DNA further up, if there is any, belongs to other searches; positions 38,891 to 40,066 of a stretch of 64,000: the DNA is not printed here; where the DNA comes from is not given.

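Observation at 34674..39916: Orphan glycyl radical enzyme locus: FadR-type GntR, a GRE with a C-L-E thiyl loop, its activase and a double PNPOx-like flavoprotein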

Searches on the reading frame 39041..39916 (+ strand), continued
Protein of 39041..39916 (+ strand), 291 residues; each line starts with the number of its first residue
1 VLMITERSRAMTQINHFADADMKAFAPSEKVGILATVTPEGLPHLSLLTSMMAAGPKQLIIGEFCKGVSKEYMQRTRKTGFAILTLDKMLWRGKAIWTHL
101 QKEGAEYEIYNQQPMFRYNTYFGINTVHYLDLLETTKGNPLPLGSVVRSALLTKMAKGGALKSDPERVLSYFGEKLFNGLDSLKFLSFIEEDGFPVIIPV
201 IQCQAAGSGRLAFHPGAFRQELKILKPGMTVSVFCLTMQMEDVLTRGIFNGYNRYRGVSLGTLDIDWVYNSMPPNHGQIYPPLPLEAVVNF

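Call 103: search_protein_families(library=ncbifam, proteins=[L095:4652-7048:+, L095:7052-7987:+, L095:8001-8813:+, L095:651-1997:+], max_evalue=1e-10)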
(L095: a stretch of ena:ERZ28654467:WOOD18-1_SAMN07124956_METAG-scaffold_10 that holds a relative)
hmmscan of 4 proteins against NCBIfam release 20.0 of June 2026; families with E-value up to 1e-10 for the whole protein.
L095:4652-7048:+ (798 aa): 11 families
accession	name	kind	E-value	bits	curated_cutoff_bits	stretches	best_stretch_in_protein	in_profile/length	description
TIGR01774.1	PFL2-3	subfamily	2.3e-158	528.8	678.2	1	169-798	155-786/786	formate C-acetyltransferase/glycerol dehydratase family glycyl radical enzyme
NF043068.1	glycl_HYPD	equivalog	1.1e-138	463.6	1100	1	170-795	154-781/784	trans-4-hydroxy-L-proline dehydratase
NF048011.1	SfplDhtHpsGDes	equivalog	1.1e-129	434.1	1000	1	173-797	187-820/821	(2S)-3-sulfopropanediol dehydratase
NF048009.1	SfplDhtHpfGKleb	equivalog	2.7e-123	412.8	1000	1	169-794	182-820/824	(2S)-3-sulfopropanediol dehydratase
NF007437.0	PRK09983.1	equivalog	1.3e-116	390.6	1109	1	169-798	154-765/765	formate C-acetyltransferase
TIGR04394.1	choline_CutC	equivalog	2.4e-115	386.9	1050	1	172-794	160-784/789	choline trimethylamine-lyase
NF033718.1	indole_decarb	equivalog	2.4e-95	320.5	1100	1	163-794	208-864/868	indoleacetate decarboxylase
NF033715.1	glycyl_HPDL_Lrg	equivalog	1.5e-78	264.6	1150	2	207-596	273-679/901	4-hydroxyphenylacetate decarboxylase large subunit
TIGR01255.1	pyr_form_ly_1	equivalog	1.6e-33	116.2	994.2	1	241-796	216-741/744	formate C-acetyltransferase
NF038360.1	rad_fix_GrcA3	exception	2.6e-18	65.9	158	1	724-797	3-76/78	autonomous glycyl radical cofactor GrcA3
NF008341.1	PRK11127.1-1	equivalog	2.8e-12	46.4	145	1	745-797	26-78/80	autonomous glycyl radical cofactor GrcA2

L095:7052-7987:+ (311 aa): 13 families
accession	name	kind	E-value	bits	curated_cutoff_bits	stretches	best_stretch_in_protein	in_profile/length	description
TIGR02494.1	PFLE_PFLC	subfamily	1.1e-98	330.2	174.35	1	10-296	2-291/293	glycyl-radical enzyme activating protein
NF043069.1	T4HPD_activ_SAM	equivalog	3e-90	302.6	425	1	8-301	3-295/299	trans-4-hydroxy-L-proline dehydratase activase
NF048010.1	SfplDhtActHpsHDes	equivalog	5e-85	284.9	430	1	3-292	2-296/298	(2S)-3-sulfopropanediol dehydratase activating enzyme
TIGR04003.1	rSAM_BssD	equivalog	4.9e-78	262.5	496.45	1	9-300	3-302/314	[benzylsuccinate synthase]-activating enzyme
TIGR04395.1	cutC_activ_rSAM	equivalog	1.5e-76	257.6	360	1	6-301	4-304/309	choline TMA-lyase-activating enzyme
NF033719.1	ind_deCO2_activ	equivalog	1.3e-72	244.7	425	1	7-300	1-299/302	indoleacetate decarboxylase activase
NF033717.2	HPDL_rSAM_activ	equivalog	8e-72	242.1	420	1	5-301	2-303/311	4-hydroxyphenylacetate decarboxylase activase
NF048008.1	SfplDhtActHpfHKleb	equivalog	3e-71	240.2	500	1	9-292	2-291/308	(2S)-3-sulfopropanediol dehydratase activating enzyme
NF007483.0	PRK10076.1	equivalog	2.6e-64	217.2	326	2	87-301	76-288/292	[formate-C-acetyltransferase]-activating enzyme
TIGR02493.1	PFLA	equivalog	4e-57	193.3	231.75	1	106-296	43-234/235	pyruvate formate-lyase-activating protein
TIGR04041.1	activase_YjjW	hypoth_equivalog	1.4e-51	175.5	250.2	1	11-295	6-266/276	YjjW family glycine radical enzyme activase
NF008356.0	PRK11145.1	equivalog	1.5e-37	129.2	375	1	106-298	48-241/246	pyruvate formate lyase 1-activating protein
TIGR02495.1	NrdG2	equivalog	1e-24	87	131.15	1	131-247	65-183/193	anaerobic ribonucleoside-triphosphate reductase activating protein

L095:8001-8813:+ (270 aa): 0 families

L095:651-1997:+ (448 aa): 1 family
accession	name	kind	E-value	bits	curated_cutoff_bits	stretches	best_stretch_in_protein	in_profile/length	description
NF040521.1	C45_proenzyme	subfamily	7.6e-21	74.8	85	1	44-330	2-241/313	C45 family autoproteolytic acyltransferase/hydrolase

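Call 104: find_encoding_contigs(protein=P0369, flank=8000, max_places=3)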
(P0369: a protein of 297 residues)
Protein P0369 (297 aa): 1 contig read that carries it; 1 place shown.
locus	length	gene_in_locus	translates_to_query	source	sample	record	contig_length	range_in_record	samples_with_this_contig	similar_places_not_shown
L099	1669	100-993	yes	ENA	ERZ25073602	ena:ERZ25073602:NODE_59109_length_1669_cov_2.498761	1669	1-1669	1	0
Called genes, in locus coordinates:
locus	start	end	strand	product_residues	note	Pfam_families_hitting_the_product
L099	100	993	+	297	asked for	-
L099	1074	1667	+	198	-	?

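Call 105: find_encoding_contigs(protein=P0438, flank=8000, max_places=3)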
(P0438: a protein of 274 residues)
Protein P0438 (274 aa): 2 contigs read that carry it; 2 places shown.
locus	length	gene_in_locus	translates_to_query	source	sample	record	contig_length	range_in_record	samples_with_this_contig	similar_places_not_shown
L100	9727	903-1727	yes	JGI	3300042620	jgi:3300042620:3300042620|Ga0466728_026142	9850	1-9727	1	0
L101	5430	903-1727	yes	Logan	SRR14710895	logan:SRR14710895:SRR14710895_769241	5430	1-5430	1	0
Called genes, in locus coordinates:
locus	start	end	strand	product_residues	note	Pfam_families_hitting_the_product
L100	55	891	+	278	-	PF02901:PFL-like, PF01228:Gly_radical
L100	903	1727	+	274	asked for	-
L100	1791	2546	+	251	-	PF00005:ABC_tran, PF12399:BCA_ABC_TP_C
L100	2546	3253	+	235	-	PF02463:SMC_N (weak), PF13175:AAA_15 (faint), PF13476:AAA_23, PF00005:ABC_tran, PF13304:AAA_21 (faint), PF12399:BCA_ABC_TP_C (weak)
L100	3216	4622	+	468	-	PF13433:Peripla_BP_5, PF13458:Peripla_BP_6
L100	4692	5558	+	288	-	PF02653:BPD_transp_2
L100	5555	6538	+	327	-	PF02653:BPD_transp_2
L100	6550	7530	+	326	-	PF13353:Fer4_12, PF04055:Radical_SAM, PF12797:Fer4_2 (weak), PF13237:Fer4_10, PF14697:Fer4_21, PF12838:Fer4_7, PF13187:Fer4_9, PF00037:Fer4, +5 more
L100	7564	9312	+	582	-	PF02733:Dak1, PF02734:Dak2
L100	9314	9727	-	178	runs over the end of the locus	?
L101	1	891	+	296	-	?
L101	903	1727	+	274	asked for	-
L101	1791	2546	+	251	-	PF00005:ABC_tran, PF12399:BCA_ABC_TP_C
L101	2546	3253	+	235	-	PF02463:SMC_N (weak), PF13175:AAA_15 (faint), PF13476:AAA_23, PF00005:ABC_tran, PF13304:AAA_21 (faint), PF12399:BCA_ABC_TP_C (weak)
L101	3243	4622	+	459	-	PF13433:Peripla_BP_5, PF13458:Peripla_BP_6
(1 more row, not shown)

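Call 106: find_encoding_contigs(protein=P0404, flank=8000, max_places=3)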
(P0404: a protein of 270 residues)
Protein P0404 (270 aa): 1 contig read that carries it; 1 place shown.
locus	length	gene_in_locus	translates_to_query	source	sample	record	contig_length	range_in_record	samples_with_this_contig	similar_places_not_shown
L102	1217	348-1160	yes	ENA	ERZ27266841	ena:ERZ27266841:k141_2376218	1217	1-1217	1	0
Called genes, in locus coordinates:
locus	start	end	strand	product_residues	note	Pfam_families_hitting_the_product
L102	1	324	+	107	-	?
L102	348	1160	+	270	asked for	PF01243:PNPOx_N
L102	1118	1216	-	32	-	?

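Call 108: find_encoding_contigs(protein=P0375, flank=8000, max_places=3)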
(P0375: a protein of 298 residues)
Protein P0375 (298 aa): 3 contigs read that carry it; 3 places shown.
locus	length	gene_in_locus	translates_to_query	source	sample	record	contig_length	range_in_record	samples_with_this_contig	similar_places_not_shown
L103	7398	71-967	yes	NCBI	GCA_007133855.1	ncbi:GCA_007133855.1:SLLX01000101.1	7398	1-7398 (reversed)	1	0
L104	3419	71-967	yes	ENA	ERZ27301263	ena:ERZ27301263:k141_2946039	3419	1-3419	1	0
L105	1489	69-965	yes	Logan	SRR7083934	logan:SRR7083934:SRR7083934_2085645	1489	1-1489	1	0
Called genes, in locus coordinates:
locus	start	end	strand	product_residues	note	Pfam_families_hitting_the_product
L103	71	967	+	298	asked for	PF01243:PNPOx_N (faint)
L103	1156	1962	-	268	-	-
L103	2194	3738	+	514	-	PF12831:FAD_oxidored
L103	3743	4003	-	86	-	-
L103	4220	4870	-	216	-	-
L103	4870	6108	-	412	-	PF16656:Pur_ac_phosph_N, PF00149:Metallophos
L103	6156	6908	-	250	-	-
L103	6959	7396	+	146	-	?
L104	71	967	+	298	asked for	PF01243:PNPOx_N (faint)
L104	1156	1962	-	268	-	-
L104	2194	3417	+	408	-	?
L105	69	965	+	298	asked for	PF01243:PNPOx_N (faint)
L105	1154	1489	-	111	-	?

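Call 110: search_protein_families(library=ncbifam, proteins=[L100:7564-9312:+, L100:3216-4622:+, L086:1960-3420:+], max_evalue=1e-10)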
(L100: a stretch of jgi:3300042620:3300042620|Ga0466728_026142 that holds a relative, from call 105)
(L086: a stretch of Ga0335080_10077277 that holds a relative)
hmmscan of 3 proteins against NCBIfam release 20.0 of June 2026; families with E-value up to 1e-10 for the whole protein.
L100:7564-9312:+ (582 aa): 5 families
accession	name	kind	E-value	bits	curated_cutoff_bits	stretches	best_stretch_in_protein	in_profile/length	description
NF011049.0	PRK14479.1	subfamily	4.6e-209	695.7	492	1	1-581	1-566/568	dihydroxyacetone kinase family protein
TIGR02363.1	dhaK1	equivalog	9.7e-136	452.1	406.25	1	1-324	1-327/329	dihydroxyacetone kinase subunit DhaK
TIGR02361.1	dak_ATP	equivalog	2.5e-128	429.2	574.95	1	2-575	1-580/583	glycerone kinase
TIGR02362.1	dhaK1b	equivalog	2e-92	309.8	413.25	1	3-312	1-311/326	DhaKLM operon coactivator DhaQ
TIGR02365.1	dha_L_ycgS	equivalog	2.1e-37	128.7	138.3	1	375-578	4-195/196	dihydroxyacetone kinase subunit DhaL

L100:3216-4622:+ (468 aa): 1 family
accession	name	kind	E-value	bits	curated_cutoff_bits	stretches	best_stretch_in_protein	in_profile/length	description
NF011933.0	PRK15404.1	subfamily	3.4e-17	62.6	477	1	79-386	21-317/370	high-affinity branched-chain amino acid ABC transporter substrate-binding protein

L086:1960-3420:+ (487 aa): 12 families
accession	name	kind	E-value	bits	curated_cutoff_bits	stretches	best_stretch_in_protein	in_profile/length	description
NF000756.0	PRK00047.1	subfamily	2.3e-255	847.6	498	1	1-487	7-494/502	glycerol kinase GlpK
TIGR01311.1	glycerol_kin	equivalog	4.4e-227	754.3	590.35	1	1-487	3-493/496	glycerol kinase GlpK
TIGR01312.1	XylB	equivalog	2.7e-68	230.7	380.25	1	3-483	2-479/481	xylulokinase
TIGR01314.1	gntK_FGGY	equivalog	1.6e-37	129.2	648.55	1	2-469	3-474/505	gluconokinase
NF008187.0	PRK10939.1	equivalog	8.2e-33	113.8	528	1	1-484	6-500/521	autoinducer-2 kinase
TIGR02628.1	fuculo_kin_coli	equivalog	6.3e-31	107.8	470.9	1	1-456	3-453/465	L-fuculokinase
NF011601.0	PRK15027.1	equivalog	1.6e-29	102.7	912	1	3-476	4-464/484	xylulokinase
TIGR01315.1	5C_CHO_kinase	subfamily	6.1e-25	87.9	408.7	1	332-472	377-519/541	FGGY family pentulose kinase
NF003154.0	PRK04123.1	equivalog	1.3e-19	70.4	428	1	326-483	373-533/554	ribulokinase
TIGR01234.1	L-ribulokinase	equivalog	6.8e-18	64.7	583.25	1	323-484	363-527/536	ribulokinase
TIGR02627.1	rhamnulo_kin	equivalog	6.4e-15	54.7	527.95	0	3-222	2-214/454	rhamnulokinase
NF007925.0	PRK10640.1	equivalog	1.7e-12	46.5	639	0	2-220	7-218/489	rhamnulokinase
